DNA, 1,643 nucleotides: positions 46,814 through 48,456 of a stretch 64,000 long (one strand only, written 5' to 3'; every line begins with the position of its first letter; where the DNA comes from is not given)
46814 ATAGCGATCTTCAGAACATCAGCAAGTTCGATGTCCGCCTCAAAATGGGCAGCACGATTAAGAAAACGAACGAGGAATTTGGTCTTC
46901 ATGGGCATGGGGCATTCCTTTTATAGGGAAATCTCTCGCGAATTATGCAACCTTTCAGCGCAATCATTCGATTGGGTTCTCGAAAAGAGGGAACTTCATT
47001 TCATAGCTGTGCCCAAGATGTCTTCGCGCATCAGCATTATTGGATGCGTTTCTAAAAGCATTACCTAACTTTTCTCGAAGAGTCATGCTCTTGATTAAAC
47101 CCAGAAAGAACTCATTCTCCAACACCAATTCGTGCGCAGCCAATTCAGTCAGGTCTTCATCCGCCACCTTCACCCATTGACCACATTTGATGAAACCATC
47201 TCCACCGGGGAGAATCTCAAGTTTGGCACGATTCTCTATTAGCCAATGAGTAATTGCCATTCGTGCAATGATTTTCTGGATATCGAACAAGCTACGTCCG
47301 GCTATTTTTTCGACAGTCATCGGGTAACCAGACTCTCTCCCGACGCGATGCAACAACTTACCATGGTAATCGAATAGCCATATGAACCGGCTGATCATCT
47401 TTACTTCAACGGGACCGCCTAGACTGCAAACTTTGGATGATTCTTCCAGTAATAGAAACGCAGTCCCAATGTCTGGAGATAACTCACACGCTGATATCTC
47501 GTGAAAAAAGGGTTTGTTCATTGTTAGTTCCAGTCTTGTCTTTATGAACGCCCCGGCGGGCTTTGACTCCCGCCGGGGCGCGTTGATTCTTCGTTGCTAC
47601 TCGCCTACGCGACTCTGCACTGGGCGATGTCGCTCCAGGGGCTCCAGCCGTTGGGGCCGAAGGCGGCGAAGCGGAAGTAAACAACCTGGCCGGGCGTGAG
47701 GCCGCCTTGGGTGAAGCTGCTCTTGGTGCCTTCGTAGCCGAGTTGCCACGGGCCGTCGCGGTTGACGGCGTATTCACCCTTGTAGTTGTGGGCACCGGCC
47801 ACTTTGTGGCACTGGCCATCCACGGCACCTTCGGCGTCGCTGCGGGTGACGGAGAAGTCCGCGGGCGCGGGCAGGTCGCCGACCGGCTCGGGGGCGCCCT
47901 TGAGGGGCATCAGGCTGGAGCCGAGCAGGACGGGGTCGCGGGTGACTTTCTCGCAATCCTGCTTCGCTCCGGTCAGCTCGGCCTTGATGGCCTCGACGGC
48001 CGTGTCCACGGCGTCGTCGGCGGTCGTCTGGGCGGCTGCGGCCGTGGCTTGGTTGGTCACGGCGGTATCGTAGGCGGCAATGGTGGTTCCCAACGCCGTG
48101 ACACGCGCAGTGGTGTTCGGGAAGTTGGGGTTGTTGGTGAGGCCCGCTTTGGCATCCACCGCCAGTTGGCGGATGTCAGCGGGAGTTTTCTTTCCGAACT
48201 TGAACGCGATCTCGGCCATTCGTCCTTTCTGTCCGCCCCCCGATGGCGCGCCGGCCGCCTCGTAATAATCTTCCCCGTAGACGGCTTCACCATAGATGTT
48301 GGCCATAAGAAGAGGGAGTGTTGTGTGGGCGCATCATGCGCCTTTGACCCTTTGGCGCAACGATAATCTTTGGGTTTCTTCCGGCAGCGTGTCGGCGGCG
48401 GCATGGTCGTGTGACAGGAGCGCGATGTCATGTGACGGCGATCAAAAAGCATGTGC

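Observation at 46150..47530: Low-GC two-gene module with an Rx4H HEPN-like protein: candidate abortive-infection / toxin-antitoxin system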

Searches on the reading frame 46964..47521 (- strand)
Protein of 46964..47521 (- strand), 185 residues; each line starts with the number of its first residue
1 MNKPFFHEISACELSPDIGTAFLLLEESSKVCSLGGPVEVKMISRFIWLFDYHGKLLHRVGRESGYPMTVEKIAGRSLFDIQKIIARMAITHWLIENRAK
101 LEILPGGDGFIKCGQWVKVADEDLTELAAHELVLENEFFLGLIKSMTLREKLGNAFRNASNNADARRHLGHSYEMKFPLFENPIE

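Call 3: search_protein_families(library=pfam, proteins=[window:46964-47521:-], max_evalue=1)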
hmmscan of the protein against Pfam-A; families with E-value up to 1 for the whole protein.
window:46964-47521:- (185 aa): 0 families

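Call 4: search_protein_families(library=padloc, proteins=[window:46964-47521:-], max_evalue=1)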
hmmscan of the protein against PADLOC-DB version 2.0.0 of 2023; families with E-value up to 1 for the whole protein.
window:46964-47521:- (185 aa): 0 families

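Call 5: search_protein_families(library=ncbifam, proteins=[window:46964-47521:-], max_evalue=1)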
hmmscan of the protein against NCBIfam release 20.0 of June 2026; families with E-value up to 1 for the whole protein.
window:46964-47521:- (185 aa): 1 family
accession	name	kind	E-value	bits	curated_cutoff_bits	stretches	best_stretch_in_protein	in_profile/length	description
TIGR01061.1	parC_Gpos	equivalog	0.14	10.5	813.25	1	136-178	369-411/737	DNA topoisomerase IV subunit A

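Call 6: search_protein_families(library=phrogs, proteins=[window:46964-47521:-], max_evalue=1)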
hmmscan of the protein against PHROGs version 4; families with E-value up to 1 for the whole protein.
window:46964-47521:- (185 aa): 0 families

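Call 8: find_homologous_proteins(query=window:46964-47521:-, max_evalue=0.01)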
Query window:46964-47521:- (185 aa): 1 proteins with E <= 0.01 among 96 candidates.
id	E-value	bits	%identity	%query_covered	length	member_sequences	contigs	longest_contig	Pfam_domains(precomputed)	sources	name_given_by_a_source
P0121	1.8e-120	417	100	100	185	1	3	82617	-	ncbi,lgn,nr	ncbi:MAG: hypothetical protein NT105_07210 [Verrucomicrobia bacterium]|nr:hypothetical protein [Verr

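Call 20: search_protein_representatives(protein=window:46964-47521:-)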
Query: 185 residues. Proteins with E-value up to 0.001 (for the whole library): 2; up to 1e-10: 2; up to 1e-30: 1. The best 2 are listed.
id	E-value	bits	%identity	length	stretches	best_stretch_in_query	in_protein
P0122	6.0e-60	218.5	57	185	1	2-185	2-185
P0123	9.4e-26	107.1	42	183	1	6-158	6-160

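Call 22: find_encoding_contigs(protein=P0122, flank=6000, max_places=3)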
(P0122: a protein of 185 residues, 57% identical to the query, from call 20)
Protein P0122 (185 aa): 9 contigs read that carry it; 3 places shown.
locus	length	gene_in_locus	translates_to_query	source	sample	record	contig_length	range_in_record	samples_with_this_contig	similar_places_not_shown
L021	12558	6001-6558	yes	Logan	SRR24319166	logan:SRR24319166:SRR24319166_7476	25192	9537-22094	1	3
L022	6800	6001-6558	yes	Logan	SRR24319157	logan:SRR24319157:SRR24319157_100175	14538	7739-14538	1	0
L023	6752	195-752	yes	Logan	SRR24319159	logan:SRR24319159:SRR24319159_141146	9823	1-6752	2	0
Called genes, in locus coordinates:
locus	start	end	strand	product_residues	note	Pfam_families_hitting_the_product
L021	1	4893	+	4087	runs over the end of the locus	PF05345:He_PIG (weak), PF07495:Y_Y_Y (faint), PF26182:Ig_NUP210_5th (faint), PF05345:He_PIG, PF16656:Pur_ac_phosph_N (faint), PF24908:Ig_SIBA-E_2nd (faint), PF03160:Calx-beta, PF05345:He_PIG, +2 more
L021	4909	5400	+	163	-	-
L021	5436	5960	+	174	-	-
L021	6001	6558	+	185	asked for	-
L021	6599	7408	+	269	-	-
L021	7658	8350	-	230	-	-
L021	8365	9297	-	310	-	PF00027:cNMP_binding, PF10137:CAP12-PCTIR_TIR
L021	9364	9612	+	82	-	-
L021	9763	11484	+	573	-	PF13289:SIR2_2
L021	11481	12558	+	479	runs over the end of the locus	-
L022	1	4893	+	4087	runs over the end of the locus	PF05345:He_PIG (weak), PF07495:Y_Y_Y (faint), PF26182:Ig_NUP210_5th (faint), PF05345:He_PIG, PF16656:Pur_ac_phosph_N (faint), PF24908:Ig_SIBA-E_2nd (faint), PF03160:Calx-beta, PF05345:He_PIG, +2 more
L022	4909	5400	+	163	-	-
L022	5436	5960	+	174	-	-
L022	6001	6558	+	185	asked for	-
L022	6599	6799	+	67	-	?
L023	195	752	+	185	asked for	-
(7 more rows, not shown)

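Call 23: find_encoding_contigs(protein=P0123, flank=6000, max_places=3)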
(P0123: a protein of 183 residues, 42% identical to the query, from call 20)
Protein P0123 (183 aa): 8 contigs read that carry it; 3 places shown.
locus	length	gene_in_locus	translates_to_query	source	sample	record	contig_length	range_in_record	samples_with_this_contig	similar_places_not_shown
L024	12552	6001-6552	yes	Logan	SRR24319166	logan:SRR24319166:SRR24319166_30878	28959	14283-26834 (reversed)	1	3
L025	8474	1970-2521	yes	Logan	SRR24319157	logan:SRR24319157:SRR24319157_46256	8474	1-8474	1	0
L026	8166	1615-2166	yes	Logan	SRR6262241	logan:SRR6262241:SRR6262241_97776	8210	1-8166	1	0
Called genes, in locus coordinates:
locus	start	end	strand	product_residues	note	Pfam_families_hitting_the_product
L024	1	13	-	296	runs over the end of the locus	-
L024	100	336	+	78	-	PF01381:HTH_3 (weak)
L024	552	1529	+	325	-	PF20247:DUF6602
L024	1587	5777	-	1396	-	-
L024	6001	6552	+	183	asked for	-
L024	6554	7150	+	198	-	PF01936:NYN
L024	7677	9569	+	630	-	PF02463:SMC_N, PF13175:AAA_15, PF13476:AAA_23, PF13555:AAA_29 (weak), PF11398:DUF2813 (weak), PF13175:AAA_15, PF13304:AAA_21, PF20469:OLD-like_TOPRIM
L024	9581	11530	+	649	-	PF00580:UvrD-helicase, PF13245:AAA_19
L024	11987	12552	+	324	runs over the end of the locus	PF14022:DUF4238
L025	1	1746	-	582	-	?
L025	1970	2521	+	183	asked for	-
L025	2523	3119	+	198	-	PF01936:NYN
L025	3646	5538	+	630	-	PF02463:SMC_N, PF13175:AAA_15, PF13476:AAA_23, PF13555:AAA_29 (weak), PF11398:DUF2813 (weak), PF13175:AAA_15, PF13304:AAA_21, PF20469:OLD-like_TOPRIM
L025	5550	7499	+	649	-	PF00580:UvrD-helicase, PF13245:AAA_19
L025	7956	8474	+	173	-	?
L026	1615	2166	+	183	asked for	-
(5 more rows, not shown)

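Call 33: search_protein_families(library=pfam, proteins=[L021:6599-7408:+, L024:6554-7150:+, L021:4909-5400:+, L021:5436-5960:+, L021:7658-8350:-], max_evalue=0.01)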
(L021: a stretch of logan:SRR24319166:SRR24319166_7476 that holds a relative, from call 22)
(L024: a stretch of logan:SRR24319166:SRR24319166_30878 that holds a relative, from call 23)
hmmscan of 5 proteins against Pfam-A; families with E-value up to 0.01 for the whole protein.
L021:6599-7408:+ (269 aa): 0 families

L024:6554-7150:+ (198 aa): 1 family
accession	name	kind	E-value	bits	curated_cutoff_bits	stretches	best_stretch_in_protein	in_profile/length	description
PF01936.24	NYN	-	7.9e-08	33.4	24.2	1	5-148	2-124/145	NYN domain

L021:4909-5400:+ (163 aa): 0 families

L021:5436-5960:+ (174 aa): 0 families

L021:7658-8350:- (230 aa): 0 families

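Call 36: find_homologous_proteins(query=A2, max_evalue=0.01)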
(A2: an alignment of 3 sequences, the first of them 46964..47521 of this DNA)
Query A2 (3 sequences) (185 aa, profile of the alignment): 3 proteins with E <= 0.01 among 2832 candidates.
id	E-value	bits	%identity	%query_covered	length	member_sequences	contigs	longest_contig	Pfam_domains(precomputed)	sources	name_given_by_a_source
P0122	4.8e-98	344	57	100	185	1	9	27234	-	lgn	-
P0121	3.6e-97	341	100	100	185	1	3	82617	-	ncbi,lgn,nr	ncbi:MAG: hypothetical protein NT105_07210 [Verrucomicrobia bacterium]|nr:hypothetical protein [Verr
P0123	3.7e-84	299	42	84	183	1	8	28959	-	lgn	-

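Call 39: search_protein_families(library=padloc, proteins=[L021:6599-7408:+, L024:6554-7150:+, L021:4909-5400:+, L021:5436-5960:+, L021:7658-8350:-, L021:8365-9297:-, L021:9763-11484:+, L024:7677-9569:+, L024:9581-11530:+, L024:552-1529:+], max_evalue=0.001)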
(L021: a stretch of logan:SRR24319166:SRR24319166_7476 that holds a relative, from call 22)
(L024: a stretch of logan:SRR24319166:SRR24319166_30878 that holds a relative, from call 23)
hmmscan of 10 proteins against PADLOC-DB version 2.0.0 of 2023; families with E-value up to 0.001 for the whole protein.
L021:6599-7408:+ (269 aa): 0 families

L024:6554-7150:+ (198 aa): 0 families

L021:4909-5400:+ (163 aa): 0 families

L021:5436-5960:+ (174 aa): 0 families

L021:7658-8350:- (230 aa): 9 families
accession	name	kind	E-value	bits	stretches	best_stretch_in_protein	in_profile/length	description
PDLC00766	PycC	-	1.4e-87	290.9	1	4-230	5-231/232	Pycsar cyclase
PDLC02367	PycC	-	8.4e-84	278.5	1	4-229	5-225/226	-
PDLC02369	PycC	-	1.5e-25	88.2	1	3-199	6-196/248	-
PDLC00763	PycC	-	4.9e-17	60.2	1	3-198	11-211/268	Pycsar cyclase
PDLC02368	PycC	-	5.3e-16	56.9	1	16-225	19-228/234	-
PDLC00765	PycC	-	5.6e-09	33.6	1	75-199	294-417/477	Pycsar cyclase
PDLC02366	PycC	-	1.3e-07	28.9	1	36-179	39-188/486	-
PDLC00762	PycC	-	4.4e-07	27.1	1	36-177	41-191/508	Pycsar cyclase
PDLC02370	PycC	-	3.6e-05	21.3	1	46-122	85-162/340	-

L021:8365-9297:- (310 aa): 11 families
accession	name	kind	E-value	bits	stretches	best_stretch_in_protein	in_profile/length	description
PDLC00731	Effector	-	1.9e-110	366.6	1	8-309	2-303/306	TIR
PDLC00732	Effector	-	4.3e-102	339.1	1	11-308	3-298/301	TIR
PDLC02371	PycTIR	-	1.4e-98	327.8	1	9-309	1-287/288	-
PDLC00729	Effector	-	8.9e-42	141.6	1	160-302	3-143/310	TIR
PDLC00730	Effector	-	2.5e-24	84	1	4-152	14-163/299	TIR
PDLC05005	PDC-S35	-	3.1e-16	57.9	1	200-300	156-257/264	-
PDLC05006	PDC-S35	-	4.4e-15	53.7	1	201-293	121-219/231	-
PDLC05004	PDC-S35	-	2.4e-12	45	1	199-300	156-259/265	-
PDLC05007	PDC-S35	-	7.3e-12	43.5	1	201-293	172-265/278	-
PDLC05003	PDC-S35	-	9e-12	43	1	200-284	127-216/245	-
PDLC00734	PycC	-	2.4e-11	41.4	1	35-149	22-141/374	Pycsar cyclase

L021:9763-11484:+ (573 aa): 10 families
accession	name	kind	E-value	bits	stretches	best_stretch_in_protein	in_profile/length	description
PDLC02419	Aga_SIR2-PNTD1-PNTD2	-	4.4e-183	608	1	12-569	3-556/558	Class I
PDLC02401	Aga_SIR2-PNTD1-PNTD2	-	7.2e-178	590.6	1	37-569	1-522/524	Class I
PDLC02420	Aga_SIR2-PNTD1-PNTD2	-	1.7e-98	329.1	1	1-542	4-517/1010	Class I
PDLC02384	pAgo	-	2.4e-84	282.3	1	2-567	6-545/1030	-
PDLC02402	Aga_SIR2-PNTD1-PNTD2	-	7.6e-31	105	1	15-302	13-295/876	Class I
PDLC05061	PDC-S65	-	5e-23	80.2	1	20-299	36-295/592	-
PDLC05060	PDC-S65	-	8.6e-18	62.5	1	112-289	28-196/503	-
PDLC02418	Aga_SIR2-Kinase-PNTD1-PNTD2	-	1e-08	31.9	1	178-290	30-145/756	Class I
PDLC00407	ThsA1|ThsA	-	0.00015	18.5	1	131-189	103-155/478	STALD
PDLC02408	Aga_SIR2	-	0.00027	18.2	0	14-46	5-37/343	Class II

L024:7677-9569:+ (630 aa): 150 families (the best 25 are shown)
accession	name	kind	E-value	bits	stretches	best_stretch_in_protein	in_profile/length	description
PDLC00099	GajA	-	5.5e-199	661.2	1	1-627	1-621/626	AAA ATPase domain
PDLC00080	GajA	-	8.3e-184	610.8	1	1-625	1-620/622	AAA ATPase domain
PDLC00096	GajA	-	1.3e-164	547.4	1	1-626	1-616/630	AAA ATPase domain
PDLC00091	GajA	-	1.3e-101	339.4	1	1-627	1-623/627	AAA ATPase domain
PDLC00071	GajA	-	4.6e-93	311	1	1-627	1-585/588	AAA ATPase domain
PDLC00073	GajA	-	5.9e-68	228.2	1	1-624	1-587/589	AAA ATPase domain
PDLC00070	GajA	-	1e-66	223.8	1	1-624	1-592/596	AAA ATPase domain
PDLC00083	GajA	-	4.7e-66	221.5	1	1-625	1-637/639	AAA ATPase domain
PDLC00064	GajA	-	9.5e-63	210.8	1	215-626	36-459/464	AAA ATPase domain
PDLC00069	GajA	-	1.5e-62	210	2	137-624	158-684/687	AAA ATPase domain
PDLC00101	GajA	-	2.7e-52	176.4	2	280-476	245-442/632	AAA ATPase domain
PDLC00092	GajA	-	1.5e-50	170.3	2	150-623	168-601/604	AAA ATPase domain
PDLC00072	GajA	-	2.3e-49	166.5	2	267-538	300-575/709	AAA ATPase domain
PDLC00077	GajA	-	1e-48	164.3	2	138-484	177-513/616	AAA ATPase domain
PDLC00066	GajA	-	4e-37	126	2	228-493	199-451/567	AAA ATPase domain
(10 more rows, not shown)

L024:9581-11530:+ (649 aa): 49 families (the best 25 are shown)
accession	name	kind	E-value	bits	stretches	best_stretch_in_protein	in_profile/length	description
PDLC00147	GajB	-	7.5e-160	531.8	1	12-648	19-636/637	UrvD helicase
PDLC00105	GajB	-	3.2e-128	427.2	1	6-647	12-647/649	UrvD helicase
PDLC00131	GajB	-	3.2e-111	371.3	1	4-645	5-644/647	UrvD helicase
PDLC00139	GajB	-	5.1e-106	353.4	1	10-646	11-641/644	UrvD helicase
PDLC00146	GajB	-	2.5e-90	302.2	1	23-645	24-660/663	UrvD helicase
PDLC00126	GajB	-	8.9e-63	211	2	26-345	25-338/606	UrvD helicase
PDLC00124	GajB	-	6.8e-56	188.1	3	21-140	20-139/738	UrvD helicase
PDLC00129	GajB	-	4.7e-48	162.2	2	34-330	26-321/594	UrvD helicase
PDLC00138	GajB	-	6.5e-46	155.2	2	26-314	9-302/581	UrvD helicase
PDLC00112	GajB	-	2.4e-38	130.1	1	24-340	9-318/581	UrvD helicase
PDLC00142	GajB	-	8.2e-30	101.7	2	38-312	21-294/583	UrvD helicase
PDLC00117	GajB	-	3.3e-27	93.2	1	22-283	16-266/604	UrvD helicase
PDLC00127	GajB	-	2.3e-24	83.8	1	23-299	10-267/594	UrvD helicase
PDLC00119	GajB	-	3.8e-24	83.5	1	29-292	11-274/565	UrvD helicase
PDLC00130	GajB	-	4.2e-24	82.7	1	25-321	7-295/589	UrvD helicase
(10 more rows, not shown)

L024:552-1529:+ (325 aa): 3 families
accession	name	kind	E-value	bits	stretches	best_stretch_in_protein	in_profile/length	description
PDLC01495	PD_DExK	-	1.7e-19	67.8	1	28-142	8-122/123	"CAS-I,CAS-II,CAS-III,CAS-IV,CAS-V,CAS-VI; associated"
PDLC00745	Effector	-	1.9e-18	65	1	20-214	4-196/244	Endonuclease (NucC)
PDLC01051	NucC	-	1.6e-08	32.5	1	47-155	34-141/243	NucC nuclease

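Call 52: predict_structure(alignment_id=A2)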
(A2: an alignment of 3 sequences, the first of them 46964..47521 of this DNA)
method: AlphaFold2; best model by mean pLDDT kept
length: 185 residues; sequences in the alignment: 3
mean_pLDDT: 71.2   pTM: 0.67
mean pLDDT of the five models: 71.2, 47.6, 38.5, 37.8, 36.0
residues with pLDDT >= 90: 3; 70-90: 119; 50-70: 35; < 50: 28
segments of 3 or more residues with pLDDT < 50: 102-110, 169-185
pLDDT, mean of each block of 10 residues (from residue 1): 67 77 84 71 84 82 75 67 84 76 46 73 83 75 80 86 58 34 33
secondary structure, 60 per line:
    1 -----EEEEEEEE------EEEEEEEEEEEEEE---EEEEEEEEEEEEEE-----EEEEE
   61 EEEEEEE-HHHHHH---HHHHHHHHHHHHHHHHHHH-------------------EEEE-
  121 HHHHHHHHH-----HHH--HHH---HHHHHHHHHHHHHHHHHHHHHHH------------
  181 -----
elements in order: E6-13 E20-33 E37-50 E56-67 H69-74 H78-96 E116-119 H121-129 H146-168

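Call 64: search_dna_similar(query=window:46964-47521:-, collection=plasmids, mode=protein, max_evalue=0.01, max_rows=10)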
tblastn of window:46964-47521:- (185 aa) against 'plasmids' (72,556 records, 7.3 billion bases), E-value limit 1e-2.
No match.

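Call 82: find_encoding_contigs(protein=P0121, flank=5000, max_places=4)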
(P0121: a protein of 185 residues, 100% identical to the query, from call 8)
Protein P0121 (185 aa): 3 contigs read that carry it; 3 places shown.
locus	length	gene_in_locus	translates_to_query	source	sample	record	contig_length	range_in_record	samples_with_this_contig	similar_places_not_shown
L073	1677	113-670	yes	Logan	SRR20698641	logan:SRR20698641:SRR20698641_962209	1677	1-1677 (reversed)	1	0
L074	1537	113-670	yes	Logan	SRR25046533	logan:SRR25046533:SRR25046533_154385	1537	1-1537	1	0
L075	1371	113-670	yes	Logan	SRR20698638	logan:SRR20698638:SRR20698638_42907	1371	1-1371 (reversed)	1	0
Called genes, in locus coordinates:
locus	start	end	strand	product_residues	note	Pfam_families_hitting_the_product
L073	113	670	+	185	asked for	-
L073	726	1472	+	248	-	-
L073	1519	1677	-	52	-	?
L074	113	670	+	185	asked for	-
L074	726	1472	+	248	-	-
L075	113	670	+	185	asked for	-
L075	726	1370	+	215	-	?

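Call 91: find_related_loci(query=A2, collection=viral_contigs, flank=6000)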
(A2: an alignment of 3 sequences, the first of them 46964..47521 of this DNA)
Query A2 (185 aa) in viral_contigs; peptide patterns used: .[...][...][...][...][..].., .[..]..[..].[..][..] (x = any residue, [..] = any of these).
153 stretches matched a pattern, but none encodes a relative of the query by tblastn (E <= 1e-3).

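Call 95: search_solved_structures(query=L024:6554-7150:+, max_evalue=1)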
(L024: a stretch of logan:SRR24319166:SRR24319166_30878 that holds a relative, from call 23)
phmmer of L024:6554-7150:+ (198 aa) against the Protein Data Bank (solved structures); distinct sequences matched with E-value up to 1: 2.
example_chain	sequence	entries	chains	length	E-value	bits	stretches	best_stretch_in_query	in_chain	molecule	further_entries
3e23_A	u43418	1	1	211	0.29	13.6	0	54-91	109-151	uncharacterized protein RPA2492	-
7rkc_A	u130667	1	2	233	0.37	13.3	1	58-100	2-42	D_3_633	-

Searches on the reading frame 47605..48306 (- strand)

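Call 3: search_protein_families(library=pfam, proteins=[window:47605-48306:-], max_evalue=1)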
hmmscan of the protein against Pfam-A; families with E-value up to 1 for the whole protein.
window:47605-48306:- (233 aa): 0 families

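Call 4: search_protein_families(library=padloc, proteins=[window:47605-48306:-], max_evalue=1)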
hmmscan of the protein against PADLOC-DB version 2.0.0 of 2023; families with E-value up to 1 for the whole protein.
window:47605-48306:- (233 aa): 0 families

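Call 5: search_protein_families(library=ncbifam, proteins=[window:47605-48306:-], max_evalue=1)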
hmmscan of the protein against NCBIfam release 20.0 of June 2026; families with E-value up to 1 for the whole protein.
window:47605-48306:- (233 aa): 0 families

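Call 6: search_protein_families(library=phrogs, proteins=[window:47605-48306:-], max_evalue=1)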
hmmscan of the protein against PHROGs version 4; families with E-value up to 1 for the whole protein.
window:47605-48306:- (233 aa): 3 families
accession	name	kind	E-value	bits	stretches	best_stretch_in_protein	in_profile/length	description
phrog_6977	-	tail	7.2e-05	23.3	1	172-227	183-237/284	minor tail protein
phrog_38533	-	unknown function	0.065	12.8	1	70-115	454-500/643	-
phrog_27998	-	tail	0.14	12.8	1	54-118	26-91/207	tail fiber protein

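Call 79: search_protein_families(library=pfam, proteins=[window:47605-48306:-], max_evalue=0.001)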
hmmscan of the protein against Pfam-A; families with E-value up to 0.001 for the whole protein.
window:47605-48306:- (233 aa): 0 families
